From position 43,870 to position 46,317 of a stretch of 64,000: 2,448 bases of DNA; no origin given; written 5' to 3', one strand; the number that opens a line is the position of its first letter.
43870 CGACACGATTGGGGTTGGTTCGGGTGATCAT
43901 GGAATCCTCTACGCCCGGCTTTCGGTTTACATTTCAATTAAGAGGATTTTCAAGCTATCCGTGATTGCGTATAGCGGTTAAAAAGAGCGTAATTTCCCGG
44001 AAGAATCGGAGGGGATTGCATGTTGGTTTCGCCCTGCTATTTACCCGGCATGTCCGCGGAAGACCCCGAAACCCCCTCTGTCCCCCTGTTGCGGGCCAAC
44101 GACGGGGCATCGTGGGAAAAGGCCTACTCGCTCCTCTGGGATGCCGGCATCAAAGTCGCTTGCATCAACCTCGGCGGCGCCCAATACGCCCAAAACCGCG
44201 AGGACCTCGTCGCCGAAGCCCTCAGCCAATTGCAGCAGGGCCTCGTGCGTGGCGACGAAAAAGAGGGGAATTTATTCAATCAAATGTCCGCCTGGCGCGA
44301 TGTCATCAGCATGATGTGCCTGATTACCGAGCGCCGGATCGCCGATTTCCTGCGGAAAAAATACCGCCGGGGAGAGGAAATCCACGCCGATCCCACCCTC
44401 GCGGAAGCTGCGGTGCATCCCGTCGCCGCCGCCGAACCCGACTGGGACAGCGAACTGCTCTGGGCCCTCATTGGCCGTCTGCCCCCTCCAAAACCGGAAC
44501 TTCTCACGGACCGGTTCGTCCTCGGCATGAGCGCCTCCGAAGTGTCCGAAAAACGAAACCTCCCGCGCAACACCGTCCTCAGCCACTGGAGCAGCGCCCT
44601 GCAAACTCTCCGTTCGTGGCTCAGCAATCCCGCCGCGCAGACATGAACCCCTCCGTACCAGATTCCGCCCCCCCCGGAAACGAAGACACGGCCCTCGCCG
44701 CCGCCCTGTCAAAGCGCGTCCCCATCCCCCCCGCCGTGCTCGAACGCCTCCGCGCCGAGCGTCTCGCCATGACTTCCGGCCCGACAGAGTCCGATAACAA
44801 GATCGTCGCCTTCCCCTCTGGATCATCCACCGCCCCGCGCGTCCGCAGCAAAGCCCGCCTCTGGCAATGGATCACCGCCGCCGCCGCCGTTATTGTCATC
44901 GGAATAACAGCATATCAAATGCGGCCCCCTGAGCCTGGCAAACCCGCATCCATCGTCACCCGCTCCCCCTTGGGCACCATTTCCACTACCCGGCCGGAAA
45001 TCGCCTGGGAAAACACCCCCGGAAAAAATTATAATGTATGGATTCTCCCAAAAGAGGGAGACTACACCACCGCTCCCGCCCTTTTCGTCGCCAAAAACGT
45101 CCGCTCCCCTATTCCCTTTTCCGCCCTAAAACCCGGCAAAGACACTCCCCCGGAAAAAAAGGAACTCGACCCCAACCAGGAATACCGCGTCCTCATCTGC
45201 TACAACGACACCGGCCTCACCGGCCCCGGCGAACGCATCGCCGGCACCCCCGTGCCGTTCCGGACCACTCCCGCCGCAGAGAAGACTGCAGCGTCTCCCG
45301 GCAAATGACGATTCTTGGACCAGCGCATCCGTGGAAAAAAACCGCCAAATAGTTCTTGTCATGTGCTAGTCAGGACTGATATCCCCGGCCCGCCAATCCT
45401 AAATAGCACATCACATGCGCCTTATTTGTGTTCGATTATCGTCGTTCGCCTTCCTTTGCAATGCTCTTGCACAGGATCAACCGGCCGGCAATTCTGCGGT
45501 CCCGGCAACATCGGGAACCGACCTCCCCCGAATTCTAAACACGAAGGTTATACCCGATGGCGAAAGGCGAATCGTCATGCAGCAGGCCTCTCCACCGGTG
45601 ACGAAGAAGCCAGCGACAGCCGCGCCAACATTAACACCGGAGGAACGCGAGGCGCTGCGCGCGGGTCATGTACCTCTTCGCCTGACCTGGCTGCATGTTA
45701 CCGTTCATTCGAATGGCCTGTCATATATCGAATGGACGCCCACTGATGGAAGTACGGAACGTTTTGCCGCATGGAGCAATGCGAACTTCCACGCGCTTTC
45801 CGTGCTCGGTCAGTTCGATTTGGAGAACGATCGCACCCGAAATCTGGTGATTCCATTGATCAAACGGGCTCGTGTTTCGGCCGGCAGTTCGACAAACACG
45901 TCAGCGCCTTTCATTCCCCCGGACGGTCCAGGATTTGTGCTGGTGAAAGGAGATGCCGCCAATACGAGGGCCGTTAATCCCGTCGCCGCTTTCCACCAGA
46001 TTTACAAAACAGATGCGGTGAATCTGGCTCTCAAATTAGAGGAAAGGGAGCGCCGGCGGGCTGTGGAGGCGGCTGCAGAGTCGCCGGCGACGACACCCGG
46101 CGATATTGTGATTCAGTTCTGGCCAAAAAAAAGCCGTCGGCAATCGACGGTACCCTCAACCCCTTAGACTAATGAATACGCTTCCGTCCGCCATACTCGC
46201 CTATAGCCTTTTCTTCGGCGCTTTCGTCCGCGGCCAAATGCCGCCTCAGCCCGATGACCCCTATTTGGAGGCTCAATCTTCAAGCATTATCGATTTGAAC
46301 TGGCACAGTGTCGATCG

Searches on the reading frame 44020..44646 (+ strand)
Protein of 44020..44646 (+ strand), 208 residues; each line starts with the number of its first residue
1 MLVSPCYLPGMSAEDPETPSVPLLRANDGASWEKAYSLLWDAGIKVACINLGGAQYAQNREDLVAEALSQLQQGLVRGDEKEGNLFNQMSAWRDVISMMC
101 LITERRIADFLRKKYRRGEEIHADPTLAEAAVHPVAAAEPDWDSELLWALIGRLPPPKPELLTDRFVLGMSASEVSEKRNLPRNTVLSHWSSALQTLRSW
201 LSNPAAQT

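Call 3: search_protein_families(library=pfam, proteins=[window:44020-44646:+], max_evalue=0.01)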
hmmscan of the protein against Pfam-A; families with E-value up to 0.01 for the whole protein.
window:44020-44646:+ (208 aa): 2 families
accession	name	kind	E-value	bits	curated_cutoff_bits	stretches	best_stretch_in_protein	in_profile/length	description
PF08281.18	Sigma70_r4_2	-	0.00048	20.2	25.7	1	145-196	2-53/54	Sigma-70, region 4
PF04545.22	Sigma70_r4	-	0.0016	18.4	24.1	1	151-198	2-49/50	Sigma-70, region 4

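Call 13: search_protein_families(library=ncbifam, proteins=[window:44020-44646:+], max_evalue=0.01)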
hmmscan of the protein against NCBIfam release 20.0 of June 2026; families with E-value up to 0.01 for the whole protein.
window:44020-44646:+ (208 aa): 12 families
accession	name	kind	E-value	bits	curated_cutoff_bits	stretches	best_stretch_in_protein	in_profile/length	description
TIGR02937.1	sigma70-ECF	superfamily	8.7e-11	41.7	42.9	1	57-199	26-163/165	sigma-70 family RNA polymerase sigma factor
TIGR02952.1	Sig70_famx2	equivalog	2.8e-05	24.1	206.45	1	99-200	67-169/170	ECF subfamily RNA polymerase sigma factor, BldN family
TIGR02985.1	Sig70_bacteroi1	subfamily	0.00014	22.1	126.4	1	95-199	52-160/162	RNA polymerase sigma-70 factor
NF009166.1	PRK12513.1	equivalog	0.00042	20.1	206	1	103-203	81-188/193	RNA polymerase sigma factor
TIGR02983.1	SigE-fam_strep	subfamily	0.0011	18.9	141.55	1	120-201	79-158/162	SigE family RNA polymerase sigma factor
NF008890.0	PRK11924.1-3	equivalog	0.0016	17.9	284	1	102-202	98-202/205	RNA polymerase sigma factor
NF009186.0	PRK12534.1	equivalog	0.002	18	267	1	96-200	78-184/187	RNA polymerase sigma factor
NF009172.0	PRK12519.1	subfamily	0.0022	17.6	222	1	92-203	77-191/194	RNA polymerase sigma factor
NF007215.0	PRK09637.1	equivalog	0.0035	17.4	212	1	87-201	44-154/181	RNA polymerase sigma factor SigZ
NF007230.0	PRK09648.1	subfamily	0.0049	16.6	209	1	95-199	82-187/195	RNA polymerase sigma factor ShbA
NF058625.1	sigma_PG0214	equivalog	0.0084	15.8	130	0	87-203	47-163/170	GFO_1088 family ECF-type sigma factor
TIGR02984.1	Sig-70_plancto1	subfamily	0.009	15.6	183.75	0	127-201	114-188/189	RNA polymerase sigma-70 factor, Planctomycetaceae-specific subfamily 1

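Call 71: find_encoding_contigs(protein=window:44020-44646:+, flank=10000, max_places=10)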
Protein window:44020-44646:+ (208 aa): 1 contig read that carries it; 1 place shown.
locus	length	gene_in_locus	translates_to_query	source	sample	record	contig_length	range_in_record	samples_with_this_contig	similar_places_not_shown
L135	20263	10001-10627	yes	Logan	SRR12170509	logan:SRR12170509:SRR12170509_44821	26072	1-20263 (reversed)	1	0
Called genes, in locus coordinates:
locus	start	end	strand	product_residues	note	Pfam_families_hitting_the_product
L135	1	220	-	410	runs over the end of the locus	PF28597:T2SSF_N, PF00482:T2SSF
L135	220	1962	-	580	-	PF13191:AAA_16 (faint), PF05157:MshEN, PF00437:T2SSE, PF13401:AAA_22 (faint)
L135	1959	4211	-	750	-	PF03958:Secretin_N, PF00263:Secretin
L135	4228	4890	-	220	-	-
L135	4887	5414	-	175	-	-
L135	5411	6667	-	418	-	-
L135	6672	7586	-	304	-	PF21687:T2SSK_1st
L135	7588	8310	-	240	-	PF07963:N_methyl (faint)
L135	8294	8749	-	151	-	-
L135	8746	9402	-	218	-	-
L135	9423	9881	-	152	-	PF08334:T2SSG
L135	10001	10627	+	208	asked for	-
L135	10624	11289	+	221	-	-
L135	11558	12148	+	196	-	-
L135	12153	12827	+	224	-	-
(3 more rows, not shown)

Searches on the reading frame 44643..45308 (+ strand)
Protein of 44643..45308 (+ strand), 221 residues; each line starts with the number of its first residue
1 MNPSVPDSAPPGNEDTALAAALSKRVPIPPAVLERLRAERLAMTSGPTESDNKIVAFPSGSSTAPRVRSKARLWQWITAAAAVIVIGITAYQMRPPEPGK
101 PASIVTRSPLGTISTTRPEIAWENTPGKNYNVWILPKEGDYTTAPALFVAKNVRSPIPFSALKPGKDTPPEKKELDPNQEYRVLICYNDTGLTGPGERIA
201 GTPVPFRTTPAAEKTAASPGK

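Call 3: search_protein_families(library=pfam, proteins=[window:44643-45308:+], max_evalue=0.01)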
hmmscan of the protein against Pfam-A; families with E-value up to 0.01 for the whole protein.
window:44643-45308:+ (221 aa): 0 families

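Call 13: search_protein_families(library=ncbifam, proteins=[window:44643-45308:+], max_evalue=0.01)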
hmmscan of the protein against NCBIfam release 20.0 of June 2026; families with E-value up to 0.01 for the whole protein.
window:44643-45308:+ (221 aa): 1 family
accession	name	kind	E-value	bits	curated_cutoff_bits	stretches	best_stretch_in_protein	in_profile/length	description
NF052375.1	antisigma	equivalog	0.0002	21.4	100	1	17-102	41-117/217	anti-sigma factor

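Call 18: find_encoding_contigs(protein=window:44643-45308:+, flank=10000, max_places=10)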
Protein window:44643-45308:+ (221 aa): no gene with exactly this product is on record in the collection.

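Call 57: search_protein_families(library=pfam, proteins=[window:44643-45308:+], max_evalue=1)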
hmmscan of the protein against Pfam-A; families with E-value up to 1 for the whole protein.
window:44643-45308:+ (221 aa): 0 families

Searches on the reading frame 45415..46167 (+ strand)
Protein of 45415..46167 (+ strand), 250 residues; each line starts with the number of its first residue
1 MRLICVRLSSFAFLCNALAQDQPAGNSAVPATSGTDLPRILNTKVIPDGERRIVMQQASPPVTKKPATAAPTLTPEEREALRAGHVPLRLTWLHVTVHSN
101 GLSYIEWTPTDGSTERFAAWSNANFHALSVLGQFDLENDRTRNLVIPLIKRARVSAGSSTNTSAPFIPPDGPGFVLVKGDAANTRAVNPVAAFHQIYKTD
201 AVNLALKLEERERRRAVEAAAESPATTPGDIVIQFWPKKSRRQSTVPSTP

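Call 3: search_protein_families(library=pfam, proteins=[window:45415-46167:+], max_evalue=0.01)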
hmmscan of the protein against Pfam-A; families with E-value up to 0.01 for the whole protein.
window:45415-46167:+ (250 aa): 0 families

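Call 13: search_protein_families(library=ncbifam, proteins=[window:45415-46167:+], max_evalue=0.01)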
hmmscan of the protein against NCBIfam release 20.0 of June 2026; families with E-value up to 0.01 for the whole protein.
window:45415-46167:+ (250 aa): 0 families

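Call 57: search_protein_families(library=pfam, proteins=[window:45415-46167:+], max_evalue=1)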
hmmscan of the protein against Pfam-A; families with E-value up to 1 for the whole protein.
window:45415-46167:+ (250 aa): 0 families
